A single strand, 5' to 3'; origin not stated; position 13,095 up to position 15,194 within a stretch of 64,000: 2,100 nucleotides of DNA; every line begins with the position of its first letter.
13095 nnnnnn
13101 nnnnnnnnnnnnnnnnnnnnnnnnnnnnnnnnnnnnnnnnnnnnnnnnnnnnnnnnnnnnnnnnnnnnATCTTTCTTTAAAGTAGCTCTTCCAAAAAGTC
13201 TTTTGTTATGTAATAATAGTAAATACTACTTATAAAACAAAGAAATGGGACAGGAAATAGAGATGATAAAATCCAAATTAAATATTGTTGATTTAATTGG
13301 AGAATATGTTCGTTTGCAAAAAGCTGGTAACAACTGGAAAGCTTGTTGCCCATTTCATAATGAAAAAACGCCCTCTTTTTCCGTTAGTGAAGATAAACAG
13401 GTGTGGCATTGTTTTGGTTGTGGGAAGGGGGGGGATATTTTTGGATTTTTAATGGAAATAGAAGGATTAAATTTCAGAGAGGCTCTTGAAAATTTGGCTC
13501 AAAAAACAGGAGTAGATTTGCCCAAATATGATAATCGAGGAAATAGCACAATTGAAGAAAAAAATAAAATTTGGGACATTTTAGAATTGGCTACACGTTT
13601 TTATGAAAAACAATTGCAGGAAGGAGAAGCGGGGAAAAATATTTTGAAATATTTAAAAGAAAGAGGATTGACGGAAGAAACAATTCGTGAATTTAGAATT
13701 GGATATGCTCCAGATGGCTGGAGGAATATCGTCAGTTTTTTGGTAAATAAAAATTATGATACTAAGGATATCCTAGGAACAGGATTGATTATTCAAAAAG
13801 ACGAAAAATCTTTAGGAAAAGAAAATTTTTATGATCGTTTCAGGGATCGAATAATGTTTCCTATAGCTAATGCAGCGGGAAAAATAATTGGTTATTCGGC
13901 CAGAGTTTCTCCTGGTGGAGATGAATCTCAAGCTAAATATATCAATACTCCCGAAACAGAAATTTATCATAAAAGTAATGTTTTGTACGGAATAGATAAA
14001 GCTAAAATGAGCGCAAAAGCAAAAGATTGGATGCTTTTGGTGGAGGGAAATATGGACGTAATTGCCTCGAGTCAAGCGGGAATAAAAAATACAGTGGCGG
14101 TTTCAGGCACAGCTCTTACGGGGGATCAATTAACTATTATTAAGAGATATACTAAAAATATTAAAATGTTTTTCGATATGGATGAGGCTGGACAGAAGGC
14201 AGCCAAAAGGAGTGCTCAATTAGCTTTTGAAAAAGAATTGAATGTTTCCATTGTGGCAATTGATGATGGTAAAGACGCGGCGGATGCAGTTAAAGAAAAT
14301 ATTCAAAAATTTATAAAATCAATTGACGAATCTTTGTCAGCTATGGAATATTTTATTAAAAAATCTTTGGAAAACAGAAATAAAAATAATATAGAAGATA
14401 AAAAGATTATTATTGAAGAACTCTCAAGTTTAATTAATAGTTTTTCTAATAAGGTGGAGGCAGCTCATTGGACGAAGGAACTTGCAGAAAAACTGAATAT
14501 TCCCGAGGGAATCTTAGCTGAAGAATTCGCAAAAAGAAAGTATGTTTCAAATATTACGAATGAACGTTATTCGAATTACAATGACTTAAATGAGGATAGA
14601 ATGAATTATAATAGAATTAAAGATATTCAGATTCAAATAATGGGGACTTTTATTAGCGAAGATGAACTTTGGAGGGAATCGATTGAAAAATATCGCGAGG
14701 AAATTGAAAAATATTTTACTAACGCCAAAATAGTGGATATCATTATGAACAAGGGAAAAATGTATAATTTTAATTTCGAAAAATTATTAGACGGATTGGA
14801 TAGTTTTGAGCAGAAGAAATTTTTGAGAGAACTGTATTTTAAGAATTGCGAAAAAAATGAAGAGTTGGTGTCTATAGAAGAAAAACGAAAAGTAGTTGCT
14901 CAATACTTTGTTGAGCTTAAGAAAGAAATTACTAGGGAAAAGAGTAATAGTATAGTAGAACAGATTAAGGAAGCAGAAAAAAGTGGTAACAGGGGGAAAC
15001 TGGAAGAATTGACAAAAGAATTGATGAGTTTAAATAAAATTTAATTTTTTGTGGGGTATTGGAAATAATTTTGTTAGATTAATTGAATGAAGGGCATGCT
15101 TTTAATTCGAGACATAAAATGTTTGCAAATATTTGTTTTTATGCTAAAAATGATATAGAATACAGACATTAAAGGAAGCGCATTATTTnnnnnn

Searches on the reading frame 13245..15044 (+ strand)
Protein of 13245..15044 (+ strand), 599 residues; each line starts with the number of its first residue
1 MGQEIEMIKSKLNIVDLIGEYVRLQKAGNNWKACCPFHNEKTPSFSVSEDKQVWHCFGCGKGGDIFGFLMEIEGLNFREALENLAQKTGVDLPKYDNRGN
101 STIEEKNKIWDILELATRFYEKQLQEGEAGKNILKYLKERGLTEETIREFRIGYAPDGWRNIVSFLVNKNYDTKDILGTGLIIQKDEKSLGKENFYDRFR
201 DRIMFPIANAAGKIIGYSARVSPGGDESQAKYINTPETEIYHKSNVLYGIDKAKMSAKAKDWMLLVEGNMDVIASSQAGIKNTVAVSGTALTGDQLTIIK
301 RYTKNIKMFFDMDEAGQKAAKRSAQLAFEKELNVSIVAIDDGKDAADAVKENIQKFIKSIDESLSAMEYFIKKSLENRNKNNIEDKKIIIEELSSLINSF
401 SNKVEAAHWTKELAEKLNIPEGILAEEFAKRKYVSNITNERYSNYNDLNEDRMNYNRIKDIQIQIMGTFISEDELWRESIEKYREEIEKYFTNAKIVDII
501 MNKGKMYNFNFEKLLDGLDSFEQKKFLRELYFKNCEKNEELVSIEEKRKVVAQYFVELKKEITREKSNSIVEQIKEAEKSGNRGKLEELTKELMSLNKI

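Call 16: search_protein_families(library=pfam, proteins=[window:13245-15044:+], max_evalue=0.001)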
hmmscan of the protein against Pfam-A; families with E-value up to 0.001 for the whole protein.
window:13245-15044:+ (599 aa): 7 families
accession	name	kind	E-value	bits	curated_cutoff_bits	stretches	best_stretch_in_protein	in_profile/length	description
PF08275.17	DNAG_N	-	1.3e-41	142.1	26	1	119-254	1-128/128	DNA primase catalytic core, N-terminal domain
PF01807.25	Zn_ribbon_DnaG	-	4e-38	129.6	24.9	1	3-94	4-95/98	CHC2 zinc finger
PF13155.12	Toprim_2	-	2e-20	73.4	22.1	1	265-348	2-87/88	Toprim-like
PF13662.12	Toprim_4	-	7.9e-17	61.7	25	1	264-338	4-85/85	Toprim domain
PF01751.28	Toprim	-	1.4e-09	38.5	23.1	1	263-328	2-81/96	Toprim domain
PF10410.14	DnaB_bind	-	5.5e-06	27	20.6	1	367-421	1-55/56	DnaB-helicase binding domain of primase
PF13362.12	Toprim_3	-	4.3e-05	24.3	27.2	1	263-350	2-90/95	Toprim domain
